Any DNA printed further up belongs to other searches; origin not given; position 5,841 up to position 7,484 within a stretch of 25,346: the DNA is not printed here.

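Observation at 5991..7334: Symmetric 9 + basic hinge + 9 architecture of 21-aa amphipathic repeats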

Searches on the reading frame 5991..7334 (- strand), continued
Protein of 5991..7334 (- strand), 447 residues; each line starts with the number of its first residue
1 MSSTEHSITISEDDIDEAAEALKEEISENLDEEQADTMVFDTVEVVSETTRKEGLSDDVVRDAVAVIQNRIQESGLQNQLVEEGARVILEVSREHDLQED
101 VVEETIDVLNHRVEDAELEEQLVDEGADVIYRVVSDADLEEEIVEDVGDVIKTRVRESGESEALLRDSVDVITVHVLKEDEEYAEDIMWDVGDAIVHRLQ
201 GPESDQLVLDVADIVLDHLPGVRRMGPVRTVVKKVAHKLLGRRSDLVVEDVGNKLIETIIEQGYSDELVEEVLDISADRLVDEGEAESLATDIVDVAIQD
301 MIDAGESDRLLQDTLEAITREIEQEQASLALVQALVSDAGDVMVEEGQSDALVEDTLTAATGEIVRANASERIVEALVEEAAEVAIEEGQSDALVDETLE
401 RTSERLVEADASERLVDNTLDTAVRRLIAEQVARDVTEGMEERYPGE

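Call 33: find_encoding_contigs(protein=P0017, flank=6000, max_places=2)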
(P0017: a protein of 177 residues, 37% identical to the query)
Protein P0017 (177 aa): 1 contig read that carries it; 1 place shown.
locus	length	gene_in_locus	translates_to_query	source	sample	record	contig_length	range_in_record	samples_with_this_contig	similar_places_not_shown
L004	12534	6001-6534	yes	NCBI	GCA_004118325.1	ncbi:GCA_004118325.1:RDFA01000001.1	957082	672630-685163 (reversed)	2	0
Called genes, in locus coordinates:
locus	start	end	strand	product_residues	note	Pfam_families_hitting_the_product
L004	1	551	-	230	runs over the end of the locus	PF00106:adh_short, PF08659:KR, PF23441:SDR (weak), PF13561:adh_short_C2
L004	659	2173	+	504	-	PF01266:DAO (weak), PF01593:Amino_oxidase, PF07992:Pyr_redox_2 (faint), PF13450:NAD_binding_8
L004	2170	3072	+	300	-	PF01040:UbiA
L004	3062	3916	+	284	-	PF04240:Caroten_synth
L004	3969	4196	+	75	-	PF25259:DUF7860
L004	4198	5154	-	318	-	PF00494:SQS_PSY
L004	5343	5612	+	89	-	PF24430:DUF7553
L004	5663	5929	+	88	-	PF24430:DUF7553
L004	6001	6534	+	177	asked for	-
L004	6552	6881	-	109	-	-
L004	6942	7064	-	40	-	-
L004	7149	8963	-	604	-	-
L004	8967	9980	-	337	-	PF13229:Beta_helix (weak)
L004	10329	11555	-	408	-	PF04455:Saccharop_dh_N, PF21571:ArgZ-like_C_1st, PF21570:ArgZ-like_C_2nd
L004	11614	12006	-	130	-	-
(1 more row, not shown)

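Call 34: find_encoding_contigs(protein=P0019, flank=7000, max_places=2)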
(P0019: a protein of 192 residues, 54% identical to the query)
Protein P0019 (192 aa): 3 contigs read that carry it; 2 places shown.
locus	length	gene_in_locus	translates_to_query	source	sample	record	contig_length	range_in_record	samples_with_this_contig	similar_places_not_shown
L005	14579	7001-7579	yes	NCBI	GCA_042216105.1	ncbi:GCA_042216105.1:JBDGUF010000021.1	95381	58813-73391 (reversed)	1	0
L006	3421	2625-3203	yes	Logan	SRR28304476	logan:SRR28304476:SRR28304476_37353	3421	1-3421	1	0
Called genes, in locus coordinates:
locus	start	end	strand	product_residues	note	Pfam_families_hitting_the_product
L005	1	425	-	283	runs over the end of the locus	-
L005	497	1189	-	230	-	PF00106:adh_short, PF08659:KR, PF23441:SDR (weak), PF13561:adh_short_C2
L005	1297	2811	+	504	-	PF01266:DAO, PF01593:Amino_oxidase, PF07992:Pyr_redox_2 (faint), PF13450:NAD_binding_8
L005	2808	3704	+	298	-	PF01040:UbiA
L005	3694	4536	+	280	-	PF04240:Caroten_synth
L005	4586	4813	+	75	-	PF25259:DUF7860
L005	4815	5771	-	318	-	PF00494:SQS_PSY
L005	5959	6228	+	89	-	PF24430:DUF7553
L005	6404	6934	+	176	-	-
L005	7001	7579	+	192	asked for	-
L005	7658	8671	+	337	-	PF08240:ADH_N, PF00107:ADH_zinc_N, PF13602:ADH_zinc_N_2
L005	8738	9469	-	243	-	PF00106:adh_short, PF08659:KR, PF13561:adh_short_C2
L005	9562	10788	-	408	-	PF04455:Saccharop_dh_N, PF21571:ArgZ-like_C_1st, PF21570:ArgZ-like_C_2nd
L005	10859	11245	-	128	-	-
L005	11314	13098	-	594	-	PF00989:PAS, PF08447:PAS_3, PF08448:PAS_4, PF13426:PAS_9, PF00989:PAS, PF08448:PAS_4, PF13426:PAS_9, PF02518:HATPase_c, +3 more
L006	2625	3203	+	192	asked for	-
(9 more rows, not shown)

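Call 35: find_encoding_contigs(protein=P0020, flank=7000, max_places=2)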
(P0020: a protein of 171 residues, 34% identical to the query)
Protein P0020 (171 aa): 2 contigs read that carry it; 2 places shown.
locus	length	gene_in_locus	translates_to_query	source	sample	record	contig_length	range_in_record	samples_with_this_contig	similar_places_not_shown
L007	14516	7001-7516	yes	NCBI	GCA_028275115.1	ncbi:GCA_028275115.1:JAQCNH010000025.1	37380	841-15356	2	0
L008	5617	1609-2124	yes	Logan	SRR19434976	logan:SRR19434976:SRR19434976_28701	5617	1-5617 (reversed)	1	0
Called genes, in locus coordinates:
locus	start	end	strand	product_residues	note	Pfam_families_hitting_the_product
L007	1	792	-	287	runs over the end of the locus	-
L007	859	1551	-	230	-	PF00106:adh_short, PF08659:KR, PF13561:adh_short_C2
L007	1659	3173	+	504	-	PF01266:DAO, PF01593:Amino_oxidase, PF07992:Pyr_redox_2 (faint), PF13450:NAD_binding_8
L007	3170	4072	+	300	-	PF01040:UbiA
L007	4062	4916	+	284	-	PF04240:Caroten_synth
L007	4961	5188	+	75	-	PF25259:DUF7860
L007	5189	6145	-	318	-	PF00494:SQS_PSY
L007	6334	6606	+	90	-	PF24430:DUF7553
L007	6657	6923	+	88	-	PF24430:DUF7553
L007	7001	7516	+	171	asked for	-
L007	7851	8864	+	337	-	PF08240:ADH_N, PF00107:ADH_zinc_N, PF13602:ADH_zinc_N_2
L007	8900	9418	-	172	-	-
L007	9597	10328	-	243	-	PF00106:adh_short, PF08659:KR, PF13561:adh_short_C2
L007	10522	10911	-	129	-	-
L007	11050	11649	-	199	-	-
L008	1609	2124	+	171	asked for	-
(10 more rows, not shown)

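Call 36: find_encoding_contigs(protein=P0014, flank=7000, max_places=2)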
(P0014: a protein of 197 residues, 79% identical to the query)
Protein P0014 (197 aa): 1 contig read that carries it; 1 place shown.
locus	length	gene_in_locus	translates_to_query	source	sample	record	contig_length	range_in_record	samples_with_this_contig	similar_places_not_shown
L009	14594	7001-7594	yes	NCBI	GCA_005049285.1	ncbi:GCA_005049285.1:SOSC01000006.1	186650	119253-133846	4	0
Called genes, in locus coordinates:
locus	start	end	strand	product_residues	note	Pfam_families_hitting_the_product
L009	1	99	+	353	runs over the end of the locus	PF01992:vATP-synt_AC39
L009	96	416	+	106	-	PF01990:ATP-synt_F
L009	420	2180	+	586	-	PF02874:ATP-synt_ab_N, PF16886:ATP-synt_ab_Xtn, PF00006:ATP-synt_ab, PF22919:ATP-synt_VA_C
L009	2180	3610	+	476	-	PF02874:ATP-synt_ab_N, PF00006:ATP-synt_ab, PF22919:ATP-synt_VA_C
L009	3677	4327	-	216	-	PF12158:DUF3592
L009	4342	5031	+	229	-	PF01813:ATP-synt_D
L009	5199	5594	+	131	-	PF19792:DUF6276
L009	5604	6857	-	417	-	PF03463:eRF1_1, PF18854:baeRF_family10, PF03464:eRF1_2, PF18859:acVLRF1, PF03465:eRF1_3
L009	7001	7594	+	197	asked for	-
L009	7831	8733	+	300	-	PF00142:Fer4_NifH (faint), PF01656:CbiA, PF02374:ArsA_ATPase (weak), PF06564:CBP_BcsQ (weak), PF09140:MipZ (weak), PF10609:ParA, PF13614:AAA_31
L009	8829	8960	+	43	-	-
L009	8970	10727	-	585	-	PF03485:Arg_tRNA_synt_N, PF00750:tRNA-synt_1d, PF05746:DALR_1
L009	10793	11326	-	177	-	PF20575:HTH_63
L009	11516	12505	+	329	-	PF04055:Radical_SAM, PF08608:Wyosine_form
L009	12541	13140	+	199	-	PF01965:DJ-1_PfpI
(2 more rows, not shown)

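Call 60: fold_search(model_id=the predicted structure, library=pdb)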
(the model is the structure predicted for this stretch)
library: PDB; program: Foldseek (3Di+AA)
matches with E <= 10: 1606; with E <= 0.001: 41
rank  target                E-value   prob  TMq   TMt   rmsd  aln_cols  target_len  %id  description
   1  8ga7                  3.6e-06  1.00  0.13  0.12  25.4       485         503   14  Geometrically programmable nanomaterial construction using regularized protein building blocks (released 2024-03-13)
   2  5h7c_C                8.5e-06  1.00  0.26  0.29  15.0       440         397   14  Crystal structure of a repeat protein with two Protein A-DHR14 repeat modules (released 2017-06-28)
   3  8gel_A                2.5e-05  1.00  0.14  0.13  23.9       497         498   13  Cryo-EM structure of synthetic tetrameric building block sC4 (released 2024-03-13)
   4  5h7c_A                3.0e-05  1.00  0.29  0.31  14.2       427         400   18  Crystal structure of a repeat protein with two Protein A-DHR14 repeat modules (released 2017-06-28)
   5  4rv1_A                4.0e-05  1.00  0.38  0.40  12.7       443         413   14  Crystal Structure of Engineered Protein. Northeast Structural Genomics Consortium (NESG) Target OR497. (released 2014-12-10)
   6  4rv1_C                7.0e-05  1.00  0.36  0.38  13.7       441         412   12  Crystal Structure of Engineered Protein. Northeast Structural Genomics Consortium (NESG) Target OR497. (released 2014-12-10)
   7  5mfm_F                8.6e-05  1.00  0.38  0.47   9.5       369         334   13  Designed armadillo repeat protein peptide fusion YIIIM6AII_GS11_(KR)5 (released 2017-09-13)
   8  4rv1_F                8.6e-05  1.00  0.32  0.34  14.2       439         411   13  Crystal Structure of Engineered Protein. Northeast Structural Genomics Consortium (NESG) Target OR497. (released 2014-12-10)
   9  4rv1_D                1.1e-04  1.00  0.38  0.40  13.7       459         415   13  Crystal Structure of Engineered Protein. Northeast Structural Genomics Consortium (NESG) Target OR497. (released 2014-12-10)
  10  6xr1                  1.4e-04  1.00  0.26  0.23  27.0       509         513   16  Computationally designed right-handed alpha/alpha single-chain toroid with 9 repeats (released 2021-07-14)
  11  9ijj_AA               2.1e-04  1.00  0.29  0.29  14.6       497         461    9  In situ structure of the central apparatus in mouse sperm axoneme. (released 2025-06-04)
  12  5mfm_C                2.7e-04  1.00  0.38  0.47   9.5       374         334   12  Designed armadillo repeat protein peptide fusion YIIIM6AII_GS11_(KR)5 (released 2017-09-13)
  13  9hny_F3               2.9e-04  1.00  0.26  0.16  23.9       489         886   10  Mitoribosomal small subunit in complex with Mettl15 and Mettl17 (released 2025-03-26)
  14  4rv1_B                3.3e-04  1.00  0.34  0.36  13.2       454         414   14  Crystal Structure of Engineered Protein. Northeast Structural Genomics Consortium (NESG) Target OR497. (released 2014-12-10)
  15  4plr_A                3.4e-04  1.00  0.35  0.49   7.8       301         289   13  Crystal Structures of Designed Armadillo Repeat Proteins: Implications of Construct Design and Crystallization Conditi (released 2014-08-27)
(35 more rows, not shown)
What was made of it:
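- Closest known: HEAT / armadillo-type alpha-solenoids. Same: The low-confidence window model retrieved these by Foldseek (call 60).
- The low-confidence window model resembled continuous designed or armadillo solenoids, at TM 0.41 or below (call 60). The low-confidence window model matches designed armadillo, importin-alpha and DHR solenoids (call 60).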

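Call 62: predict_structure(alignment_id=A4)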
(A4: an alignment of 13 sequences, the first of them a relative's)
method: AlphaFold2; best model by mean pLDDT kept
length: 199 residues; sequences in the alignment: 13
mean_pLDDT: 43.3   pTM: 0.24
mean pLDDT of the five models: 43.3, 42.7, 41.9, 39.7, 38.6
residues with pLDDT >= 90: 0; 70-90: 0; 50-70: 14; < 50: 185
segments of 3 or more residues with pLDDT < 50: 1-16, 18-28, 30-36, 38-86, 96-148, 151-156, 158-186, 188-190, 192-199
pLDDT, mean of each block of 10 residues (from residue 1): 35 39 47 42 43 40 39 38 48 48 44 44 46 40 47 48 42 43 47 46
secondary structure, 60 per line:
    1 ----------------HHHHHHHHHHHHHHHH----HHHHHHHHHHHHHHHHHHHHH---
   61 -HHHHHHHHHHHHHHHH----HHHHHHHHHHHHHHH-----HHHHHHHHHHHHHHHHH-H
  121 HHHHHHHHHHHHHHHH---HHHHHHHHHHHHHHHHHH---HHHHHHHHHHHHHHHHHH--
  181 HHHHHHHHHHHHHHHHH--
elements in order: H17-32 H37-57 H62-77 H82-96 H102-118 H120-136 H140-157 H161-178 H181-197

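Call 63: search_protein_families(library=pfam, alignment_id=A4, max_evalue=1)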
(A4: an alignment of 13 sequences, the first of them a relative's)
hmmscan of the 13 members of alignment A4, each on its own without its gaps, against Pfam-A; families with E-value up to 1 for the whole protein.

A. member 1, P0012 (199 aa): 5 families
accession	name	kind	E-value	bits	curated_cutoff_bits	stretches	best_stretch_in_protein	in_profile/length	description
PF02637.23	GatB_Yqey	-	0.074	13.4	27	0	141-189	42-92/148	GatB domain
PF00438.25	S-AdoMet_synt_N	-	0.17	12.9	33.1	0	76-97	8-29/99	S-adenosylmethionine synthetase, N-terminal domain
PF01361.26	Tautomerase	-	0.39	11.1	22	0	32-66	9-42/60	Tautomerase enzyme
PF03477.21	ATP-cone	-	0.51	11.4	25.8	0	104-160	18-72/88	ATP cone domain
PF11253.13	DUF3052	-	0.67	10.3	22.7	1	14-48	16-50/125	Protein of unknown function (DUF3052)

B. families by the number of members that match (of 13 scanned): 31 families (the first 25 are shown)
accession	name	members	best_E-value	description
PF03477.21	ATP-cone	6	0.0057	ATP cone domain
PF04286.17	DUF445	4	0.0065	Protein of unknown function (DUF445)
PF19282.5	Exportin-T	4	0.014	Exportin-T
PF04359.20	DUF493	3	0.017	Protein of unknown function (DUF493)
PF01361.26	Tautomerase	3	0.16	Tautomerase enzyme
PF11517.13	Nab2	2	8e-05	Nuclear abundant poly(A) RNA-bind protein 2 (Nab2)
PF20228.3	DUF6587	2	0.12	Family of unknown function (DUF6587)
PF14166.11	YueH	2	0.14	YueH-like protein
PF14069.11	SpoVIF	2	0.21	Stage VI sporulation protein F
PF12685.13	SpoIIIAH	1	0.001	SpoIIIAH-like protein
PF21188.2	BRR2_plug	1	0.0071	Pre-mRNA-splicing helicase BRR2 plug domain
PF03747.19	ADP_ribosyl_GH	1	0.0091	ADP-ribosylglycohydrolase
PF09920.14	DUF2150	1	0.018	Uncharacterized protein conserved in archaea (DUF2150)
PF04888.17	SseC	1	0.025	Secretion system effector C (SseC) like family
PF13480.13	Acetyltransf_6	1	0.028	Acetyltransferase (GNAT) domain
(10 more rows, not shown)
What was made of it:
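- On HEAT/ARM alpha-solenoid repeats: The best is HEAT_2 at E = 0.086 in 1 of 13 members (call 63).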

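Call 64: search_protein_families(library=phrogs, proteins=[window:5994-7334:-, P0001, P0012, P0017], max_evalue=0.1)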
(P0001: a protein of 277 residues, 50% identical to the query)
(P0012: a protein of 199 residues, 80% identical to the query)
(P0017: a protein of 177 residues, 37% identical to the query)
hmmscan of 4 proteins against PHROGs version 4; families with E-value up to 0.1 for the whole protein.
window:5994-7334:- (447 aa): 0 families

P0001 (277 aa): 1 family
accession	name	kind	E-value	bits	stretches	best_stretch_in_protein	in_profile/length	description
phrog_2511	-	DNA, RNA and nucleotide metabolism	0.062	14.1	0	82-126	18-61/100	HTH DNA binding protein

P0012 (199 aa): 3 families
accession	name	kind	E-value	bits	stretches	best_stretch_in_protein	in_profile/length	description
phrog_8070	-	unknown function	0.031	15.5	0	57-100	14-61/95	-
phrog_8910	-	unknown function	0.033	15.6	0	13-94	7-92/100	-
phrog_16079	-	unknown function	0.077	13.9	0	87-116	31-58/67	-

P0017 (177 aa): 4 families
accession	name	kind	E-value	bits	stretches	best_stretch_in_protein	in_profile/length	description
phrog_5995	-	DNA, RNA and nucleotide metabolism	0.0045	17.6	1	8-97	68-155/236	DNA polymerase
phrog_6327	-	unknown function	0.017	16.4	1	92-147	38-87/96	-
phrog_25493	-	unknown function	0.02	16.5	1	11-50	49-88/90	-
phrog_35806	-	unknown function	0.063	14.1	1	62-84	13-35/49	-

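Call 65: search_protein_families(library=padloc, proteins=[window:5994-7334:-, P0001, P0012, P0017], max_evalue=0.1)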
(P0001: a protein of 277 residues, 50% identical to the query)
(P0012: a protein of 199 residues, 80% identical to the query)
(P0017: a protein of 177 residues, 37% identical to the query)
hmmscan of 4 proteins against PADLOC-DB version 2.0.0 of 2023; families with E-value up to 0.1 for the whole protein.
window:5994-7334:- (447 aa): 1 family
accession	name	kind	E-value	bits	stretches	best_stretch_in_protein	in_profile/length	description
PDLC04449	PDC-M14B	-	0.0042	14.6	1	9-88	179-259/267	-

P0001 (277 aa): 0 families

P0012 (199 aa): 0 families

P0017 (177 aa): 3 families
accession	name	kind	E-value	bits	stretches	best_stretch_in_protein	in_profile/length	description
PDLC01529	Cas10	-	0.00097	16.6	1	36-100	31-95/370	CAS-III; effector_LS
PDLC00919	Cas10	-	0.0079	13.4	1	27-100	35-105/414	Cas10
PDLC01246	Cas12b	-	0.026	10.6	1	50-125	545-619/1000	CAS-V-B; effector__SPE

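Call 75: list_cluster_members(proteins=[window:5994-7334:-, window:4837-5760:-, window:7462-8361:+, window:20055-20768:-, window:15931-17427:-])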
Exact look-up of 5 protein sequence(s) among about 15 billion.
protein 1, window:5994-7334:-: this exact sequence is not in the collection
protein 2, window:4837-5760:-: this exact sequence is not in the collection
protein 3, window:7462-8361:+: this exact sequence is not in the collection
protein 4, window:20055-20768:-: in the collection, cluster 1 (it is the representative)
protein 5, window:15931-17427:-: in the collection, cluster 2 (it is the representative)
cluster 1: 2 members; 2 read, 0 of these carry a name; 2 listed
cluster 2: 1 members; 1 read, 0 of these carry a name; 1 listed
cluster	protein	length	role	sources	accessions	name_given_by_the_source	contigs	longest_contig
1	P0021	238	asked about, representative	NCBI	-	-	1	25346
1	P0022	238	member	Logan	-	-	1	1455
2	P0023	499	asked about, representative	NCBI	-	-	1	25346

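Call 81: search_protein_families(library=pfam, proteins=[P0018, P0019, P0005, P0016, P0017, P0001, L001:417-1499:+], max_evalue=0.05)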
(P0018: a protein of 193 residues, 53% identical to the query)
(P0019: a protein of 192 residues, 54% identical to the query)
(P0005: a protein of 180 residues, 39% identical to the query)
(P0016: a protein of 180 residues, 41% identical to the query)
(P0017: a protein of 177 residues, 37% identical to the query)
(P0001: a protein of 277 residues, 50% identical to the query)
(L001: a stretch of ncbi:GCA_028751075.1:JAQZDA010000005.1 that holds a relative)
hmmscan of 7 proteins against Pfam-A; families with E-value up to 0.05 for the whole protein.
P0018 (193 aa): 2 families
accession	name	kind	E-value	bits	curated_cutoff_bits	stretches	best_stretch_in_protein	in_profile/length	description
PF11517.13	Nab2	-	8e-05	23.3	25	0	31-82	3-54/101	Nuclear abundant poly(A) RNA-bind protein 2 (Nab2)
PF03477.21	ATP-cone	-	0.025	15.6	25.8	0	43-88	19-67/88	ATP cone domain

P0019 (192 aa): 2 families
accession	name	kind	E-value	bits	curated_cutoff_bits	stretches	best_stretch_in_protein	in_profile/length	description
PF11517.13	Nab2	-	0.0041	17.8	25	0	30-81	3-54/101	Nuclear abundant poly(A) RNA-bind protein 2 (Nab2)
PF03477.21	ATP-cone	-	0.018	16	25.8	0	47-87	24-67/88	ATP cone domain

P0005 (180 aa): 1 family
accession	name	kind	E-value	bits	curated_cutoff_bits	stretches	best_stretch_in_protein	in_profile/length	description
PF04286.17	DUF445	-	0.0075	16.6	33.8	0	14-149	39-153/368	Protein of unknown function (DUF445)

P0016 (180 aa): 1 family
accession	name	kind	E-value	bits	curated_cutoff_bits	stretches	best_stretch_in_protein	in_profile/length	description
PF04286.17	DUF445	-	0.0065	16.9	33.8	1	11-150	36-154/368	Protein of unknown function (DUF445)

P0017 (177 aa): 3 families
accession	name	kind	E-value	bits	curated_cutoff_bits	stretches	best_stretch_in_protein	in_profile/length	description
PF12685.13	SpoIIIAH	-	0.001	19.5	30.6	1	13-80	95-163/191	SpoIIIAH-like protein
PF03747.19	ADP_ribosyl_GH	-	0.0091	16.1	26.2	1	11-161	138-256/287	ADP-ribosylglycohydrolase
PF13480.13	Acetyltransf_6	-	0.028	15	22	0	59-129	15-87/143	Acetyltransferase (GNAT) domain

P0001 (277 aa): 1 family
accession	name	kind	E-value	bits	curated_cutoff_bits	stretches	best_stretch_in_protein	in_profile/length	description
PF04286.17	DUF445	-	0.009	16.4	33.8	0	182-270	100-192/368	Protein of unknown function (DUF445)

L001:417-1499:+ (361 aa): 1 family
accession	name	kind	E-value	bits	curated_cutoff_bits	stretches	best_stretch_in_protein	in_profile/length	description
PF14166.11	YueH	-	0.028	14.7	27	0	11-46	42-77/79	YueH-like protein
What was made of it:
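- On DUF445 (PF04286): Relatives score 16-26 bits (call 81).
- P0001, P0005 and P0016, about 16.5 bits each (call 81).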
